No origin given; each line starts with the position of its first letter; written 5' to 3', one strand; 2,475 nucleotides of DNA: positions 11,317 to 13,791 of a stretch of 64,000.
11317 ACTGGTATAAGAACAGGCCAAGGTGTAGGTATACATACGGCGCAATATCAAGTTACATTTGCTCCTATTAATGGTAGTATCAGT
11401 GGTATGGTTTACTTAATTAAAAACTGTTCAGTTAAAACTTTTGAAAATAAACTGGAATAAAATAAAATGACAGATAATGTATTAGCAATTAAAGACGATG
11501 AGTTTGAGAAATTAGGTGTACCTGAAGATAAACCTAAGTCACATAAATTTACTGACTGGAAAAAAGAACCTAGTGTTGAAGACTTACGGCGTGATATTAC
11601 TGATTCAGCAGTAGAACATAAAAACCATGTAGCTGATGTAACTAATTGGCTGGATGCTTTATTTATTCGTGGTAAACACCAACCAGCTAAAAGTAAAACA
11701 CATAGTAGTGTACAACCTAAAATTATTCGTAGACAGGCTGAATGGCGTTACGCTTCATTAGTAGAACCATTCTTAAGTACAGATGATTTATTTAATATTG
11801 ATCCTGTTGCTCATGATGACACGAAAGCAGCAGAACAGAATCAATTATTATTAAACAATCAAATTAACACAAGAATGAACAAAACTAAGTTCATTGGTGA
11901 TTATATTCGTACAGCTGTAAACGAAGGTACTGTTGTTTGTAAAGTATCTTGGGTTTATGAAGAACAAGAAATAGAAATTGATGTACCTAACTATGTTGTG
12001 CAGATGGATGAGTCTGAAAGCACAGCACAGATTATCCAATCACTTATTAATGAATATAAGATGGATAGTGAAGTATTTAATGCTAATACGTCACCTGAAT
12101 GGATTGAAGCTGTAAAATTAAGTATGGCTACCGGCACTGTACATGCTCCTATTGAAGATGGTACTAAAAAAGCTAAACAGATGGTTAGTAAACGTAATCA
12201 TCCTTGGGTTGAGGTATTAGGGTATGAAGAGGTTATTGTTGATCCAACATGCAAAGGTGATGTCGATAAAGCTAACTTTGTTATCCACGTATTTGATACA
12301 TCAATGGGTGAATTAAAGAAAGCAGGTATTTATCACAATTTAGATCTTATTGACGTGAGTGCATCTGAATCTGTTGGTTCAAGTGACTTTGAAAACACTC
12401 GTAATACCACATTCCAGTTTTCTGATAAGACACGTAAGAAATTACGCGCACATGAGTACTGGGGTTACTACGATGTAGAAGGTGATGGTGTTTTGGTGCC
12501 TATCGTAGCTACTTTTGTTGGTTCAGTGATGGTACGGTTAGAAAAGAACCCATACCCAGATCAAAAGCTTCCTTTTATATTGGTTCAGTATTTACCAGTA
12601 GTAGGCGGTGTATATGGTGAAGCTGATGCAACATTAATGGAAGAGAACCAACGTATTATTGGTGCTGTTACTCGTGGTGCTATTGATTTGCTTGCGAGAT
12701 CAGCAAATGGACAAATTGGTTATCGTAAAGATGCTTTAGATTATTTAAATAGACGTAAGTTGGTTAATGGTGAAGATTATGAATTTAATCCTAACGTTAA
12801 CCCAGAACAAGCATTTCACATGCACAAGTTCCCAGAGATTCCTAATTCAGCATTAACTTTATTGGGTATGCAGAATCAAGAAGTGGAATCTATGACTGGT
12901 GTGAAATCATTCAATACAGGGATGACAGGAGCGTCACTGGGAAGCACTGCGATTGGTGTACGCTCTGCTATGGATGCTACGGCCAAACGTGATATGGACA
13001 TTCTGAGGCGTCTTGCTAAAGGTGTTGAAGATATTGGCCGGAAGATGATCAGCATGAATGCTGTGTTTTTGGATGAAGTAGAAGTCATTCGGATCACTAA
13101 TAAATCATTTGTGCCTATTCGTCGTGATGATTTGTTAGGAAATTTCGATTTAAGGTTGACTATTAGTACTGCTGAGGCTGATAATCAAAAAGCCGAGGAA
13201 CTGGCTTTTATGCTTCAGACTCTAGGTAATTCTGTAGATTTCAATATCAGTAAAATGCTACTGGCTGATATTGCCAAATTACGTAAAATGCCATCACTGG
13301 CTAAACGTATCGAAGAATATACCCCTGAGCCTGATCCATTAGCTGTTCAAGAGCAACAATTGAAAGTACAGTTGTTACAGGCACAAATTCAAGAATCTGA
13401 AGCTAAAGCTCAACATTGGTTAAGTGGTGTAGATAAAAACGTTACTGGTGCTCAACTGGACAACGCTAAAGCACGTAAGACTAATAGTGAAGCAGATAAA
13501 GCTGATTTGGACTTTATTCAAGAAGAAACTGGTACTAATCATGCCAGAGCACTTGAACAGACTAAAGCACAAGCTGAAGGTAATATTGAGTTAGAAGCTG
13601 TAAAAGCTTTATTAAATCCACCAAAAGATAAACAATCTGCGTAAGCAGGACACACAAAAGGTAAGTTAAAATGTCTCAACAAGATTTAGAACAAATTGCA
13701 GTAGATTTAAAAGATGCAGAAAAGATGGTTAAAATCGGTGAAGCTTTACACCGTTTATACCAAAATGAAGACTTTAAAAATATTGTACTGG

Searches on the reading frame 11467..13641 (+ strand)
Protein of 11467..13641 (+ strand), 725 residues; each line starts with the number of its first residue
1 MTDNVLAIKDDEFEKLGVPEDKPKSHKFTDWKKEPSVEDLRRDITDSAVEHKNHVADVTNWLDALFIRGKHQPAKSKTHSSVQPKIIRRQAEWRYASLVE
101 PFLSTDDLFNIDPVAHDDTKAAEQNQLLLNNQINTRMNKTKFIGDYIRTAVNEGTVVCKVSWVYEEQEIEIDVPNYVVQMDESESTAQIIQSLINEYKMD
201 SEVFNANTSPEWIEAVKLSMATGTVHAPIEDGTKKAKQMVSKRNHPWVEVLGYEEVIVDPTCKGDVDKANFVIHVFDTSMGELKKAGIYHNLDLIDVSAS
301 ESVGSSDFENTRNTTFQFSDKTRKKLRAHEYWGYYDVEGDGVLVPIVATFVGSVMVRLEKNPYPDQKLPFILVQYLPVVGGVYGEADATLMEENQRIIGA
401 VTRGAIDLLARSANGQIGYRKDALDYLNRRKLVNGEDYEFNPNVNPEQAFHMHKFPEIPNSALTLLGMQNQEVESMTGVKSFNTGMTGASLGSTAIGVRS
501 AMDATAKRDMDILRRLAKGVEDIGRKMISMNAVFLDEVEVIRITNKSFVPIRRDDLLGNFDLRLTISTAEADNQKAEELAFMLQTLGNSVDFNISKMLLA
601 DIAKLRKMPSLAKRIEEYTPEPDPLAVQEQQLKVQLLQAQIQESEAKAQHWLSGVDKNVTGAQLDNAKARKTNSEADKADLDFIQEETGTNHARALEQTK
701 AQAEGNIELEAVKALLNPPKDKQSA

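Call 7: search_dna_similar(query=window:11467-13641:+, collection=phages, mode=protein, max_rows=30)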
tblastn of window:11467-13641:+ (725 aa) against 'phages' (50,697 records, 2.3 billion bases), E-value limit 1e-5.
Records with a match: 488; places in all: 489; records where one place covers at least 80% of the query: 473.
Best place of each record, by identity: <60% 488.
By first word of the organism name: Vibrio 109; Pseudomonas 103; Escherichia 68; Klebsiella 29; Erwinia 21; Achromobacter 17; Rhizobium 16; Pectobacterium 14; Salmonella 11; Stenotrophomonas 10; and 26 more.
By host as written in the record: - 83; Pseudomonas aeruginosa 39; Escherichia coli 28; Vibrio breoganii 15; Klebsiella pneumoniae 14; Achromobacter xylosoxidans I2BC 12; Pseudomonas aeruginosa ATCC 27853 12; Pseudomonas aeruginosa PAO1 11; and 134 more.
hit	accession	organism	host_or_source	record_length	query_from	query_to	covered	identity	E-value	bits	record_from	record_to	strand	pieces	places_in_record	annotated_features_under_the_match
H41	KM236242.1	Escherichia phage Pollock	Escherichia coli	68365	24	720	96%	49.2%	0e+0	670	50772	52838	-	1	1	portal protein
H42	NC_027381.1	Escherichia phage Pollock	Escherichia coli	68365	24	720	96%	49.2%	0e+0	670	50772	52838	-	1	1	portal protein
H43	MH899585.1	Klebsiella phage Pylas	Klebsiella pneumoniae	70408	21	716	96%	49.0%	0e+0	660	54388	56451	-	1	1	putative portal protein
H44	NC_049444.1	Klebsiella phage Pylas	Klebsiella pneumoniae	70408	21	716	96%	49.0%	0e+0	660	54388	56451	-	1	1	portal protein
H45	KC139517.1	Salmonella phage FSL SP-058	Salmonella enterica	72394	5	716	98%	47.2%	0e+0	647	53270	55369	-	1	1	hypothetical protein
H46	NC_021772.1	Salmonella phage FSL SP-058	Salmonella enterica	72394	5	716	98%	47.2%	0e+0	647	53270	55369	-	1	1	portal protein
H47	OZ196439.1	Vibrio phage K479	Seawater and oysters mix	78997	28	718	95%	48.6%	0e+0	655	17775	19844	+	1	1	portal protein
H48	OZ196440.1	Vibrio phage K481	Seawater and oysters mix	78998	28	718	95%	48.6%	0e+0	655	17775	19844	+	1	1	portal protein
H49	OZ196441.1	Vibrio phage K477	Seawater and oysters mix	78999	28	718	95%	48.6%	0e+0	655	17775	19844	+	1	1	portal protein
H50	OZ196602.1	Vibrio phage K480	Seawater and oysters mix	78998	28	718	95%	48.6%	0e+0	655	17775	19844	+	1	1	portal protein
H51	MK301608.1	Vibrio virus vB_VspP_SBP1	Vibrio sp. SCSIO30225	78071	30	720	95%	48.5%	0e+0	639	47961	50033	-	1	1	portal protein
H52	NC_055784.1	Vibrio virus vB_VspP_SBP1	Vibrio sp. SCSIO30225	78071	30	720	95%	48.5%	0e+0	639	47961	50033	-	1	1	portal protein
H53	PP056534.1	Klebsiella phage MY01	Klebsiella pneumoniae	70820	21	698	94%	49.4%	0e+0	648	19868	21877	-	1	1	portal protein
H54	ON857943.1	Pseudomonas phage vB_PaeP_FBPa1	Pseudomonas sp.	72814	6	725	99%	46.4%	0e+0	641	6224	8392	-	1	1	hypothetical protein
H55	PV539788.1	Pseudomonas phage phPLST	Pseudomonas aeruginosa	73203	6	725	99%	46.4%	0e+0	641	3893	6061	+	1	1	portal protein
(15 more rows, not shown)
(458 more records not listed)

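Call 88: get_annotated_region(hit=H41, flank=9000)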
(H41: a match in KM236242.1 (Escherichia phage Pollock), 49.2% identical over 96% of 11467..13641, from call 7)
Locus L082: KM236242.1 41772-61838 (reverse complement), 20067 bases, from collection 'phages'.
description: Escherichia phage Pollock, complete genome.
organism: Escherichia phage Pollock (NCBI taxid 1540097)
taxonomy: Viruses; Duplodnaviria; Heunggongvirae; Uroviricota; Caudoviricetes; Schitoviridae; Humphriesvirinae; Pollockvirus; Pollockvirus pollock
host: Escherichia coli; source: -; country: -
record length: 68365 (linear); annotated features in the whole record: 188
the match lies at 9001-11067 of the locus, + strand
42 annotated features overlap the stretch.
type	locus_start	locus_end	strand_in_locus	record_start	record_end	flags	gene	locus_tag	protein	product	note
regulatory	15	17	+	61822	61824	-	-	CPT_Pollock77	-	ribosome_binding_site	-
CDS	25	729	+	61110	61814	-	-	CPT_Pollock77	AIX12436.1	hypothetical protein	N4 gp67-like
regulatory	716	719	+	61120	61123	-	-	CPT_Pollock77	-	ribosome_binding_site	-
CDS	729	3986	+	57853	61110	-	-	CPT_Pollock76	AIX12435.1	tail spike protein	endosialidase, N-terminal extension domain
regulatory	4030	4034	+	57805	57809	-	-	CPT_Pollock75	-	ribosome_binding_site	-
CDS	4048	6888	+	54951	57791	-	-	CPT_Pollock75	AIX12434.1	tail spike protein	-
regulatory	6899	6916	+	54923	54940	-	-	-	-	terminator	-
CDS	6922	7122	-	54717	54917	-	-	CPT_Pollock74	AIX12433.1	hypothetical protein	-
CDS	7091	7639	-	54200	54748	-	-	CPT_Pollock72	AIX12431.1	i-spanin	-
regulatory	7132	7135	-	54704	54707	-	-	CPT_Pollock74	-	ribosome_binding_site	-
CDS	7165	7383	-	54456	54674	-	-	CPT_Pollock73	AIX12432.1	o-spanin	-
regulatory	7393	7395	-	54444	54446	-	-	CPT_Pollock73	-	ribosome_binding_site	-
CDS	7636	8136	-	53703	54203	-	-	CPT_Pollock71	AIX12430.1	endolysin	glycoside hydrolase, family 24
regulatory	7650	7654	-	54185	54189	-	-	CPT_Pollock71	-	ribosome_binding_site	-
CDS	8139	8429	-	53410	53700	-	-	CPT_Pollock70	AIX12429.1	holin/antiholin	-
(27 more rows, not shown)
